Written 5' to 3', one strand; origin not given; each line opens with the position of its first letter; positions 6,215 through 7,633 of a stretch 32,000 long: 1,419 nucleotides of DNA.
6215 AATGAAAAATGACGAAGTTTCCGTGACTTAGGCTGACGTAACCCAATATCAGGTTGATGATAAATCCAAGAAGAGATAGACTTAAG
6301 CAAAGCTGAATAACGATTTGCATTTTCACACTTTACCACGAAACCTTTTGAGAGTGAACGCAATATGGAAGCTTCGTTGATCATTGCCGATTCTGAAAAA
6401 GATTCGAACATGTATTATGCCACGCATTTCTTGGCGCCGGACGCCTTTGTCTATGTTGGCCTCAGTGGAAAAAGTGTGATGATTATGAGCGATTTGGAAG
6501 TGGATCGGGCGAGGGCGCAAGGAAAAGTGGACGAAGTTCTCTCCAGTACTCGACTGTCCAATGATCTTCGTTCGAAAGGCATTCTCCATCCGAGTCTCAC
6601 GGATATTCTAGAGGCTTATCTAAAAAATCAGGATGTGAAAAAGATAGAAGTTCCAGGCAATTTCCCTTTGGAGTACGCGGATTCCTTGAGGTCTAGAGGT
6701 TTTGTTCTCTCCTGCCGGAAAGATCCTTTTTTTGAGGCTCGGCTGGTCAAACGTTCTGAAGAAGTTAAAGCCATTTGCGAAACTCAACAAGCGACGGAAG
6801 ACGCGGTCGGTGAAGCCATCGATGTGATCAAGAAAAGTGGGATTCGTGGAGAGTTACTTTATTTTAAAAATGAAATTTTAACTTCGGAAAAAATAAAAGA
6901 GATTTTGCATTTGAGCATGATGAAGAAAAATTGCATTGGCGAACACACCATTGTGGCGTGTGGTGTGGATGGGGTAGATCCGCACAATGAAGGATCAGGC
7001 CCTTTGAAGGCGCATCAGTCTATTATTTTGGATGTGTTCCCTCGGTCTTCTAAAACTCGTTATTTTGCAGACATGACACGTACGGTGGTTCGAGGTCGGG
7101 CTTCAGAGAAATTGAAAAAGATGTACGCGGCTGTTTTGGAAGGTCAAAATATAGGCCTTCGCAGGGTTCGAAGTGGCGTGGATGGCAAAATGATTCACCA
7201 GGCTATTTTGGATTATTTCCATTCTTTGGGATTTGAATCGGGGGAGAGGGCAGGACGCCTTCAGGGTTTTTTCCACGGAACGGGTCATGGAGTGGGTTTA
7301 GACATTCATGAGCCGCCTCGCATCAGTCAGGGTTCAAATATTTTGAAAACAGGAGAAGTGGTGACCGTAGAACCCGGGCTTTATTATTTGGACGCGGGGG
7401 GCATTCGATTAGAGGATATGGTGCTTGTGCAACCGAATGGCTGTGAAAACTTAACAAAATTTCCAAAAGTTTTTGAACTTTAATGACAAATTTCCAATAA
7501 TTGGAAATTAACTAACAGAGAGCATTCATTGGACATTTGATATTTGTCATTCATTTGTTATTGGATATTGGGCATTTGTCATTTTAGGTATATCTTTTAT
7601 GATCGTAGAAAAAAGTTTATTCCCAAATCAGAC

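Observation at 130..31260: Five sequence-unrelated intergenic hairpin families built on one rule: inverted arrays of tandem 7-bp words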

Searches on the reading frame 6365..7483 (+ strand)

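Call 63: search_protein_families(library=pfam, proteins=[window:6365-7483:+], max_evalue=0.00001)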
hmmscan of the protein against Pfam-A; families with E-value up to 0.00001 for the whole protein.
window:6365-7483:+ (372 aa): 1 family
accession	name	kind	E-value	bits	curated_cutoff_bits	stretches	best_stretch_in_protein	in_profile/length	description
PF00557.29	Peptidase_M24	-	6.7e-43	147.3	23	1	139-356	5-207/208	Metallopeptidase family M24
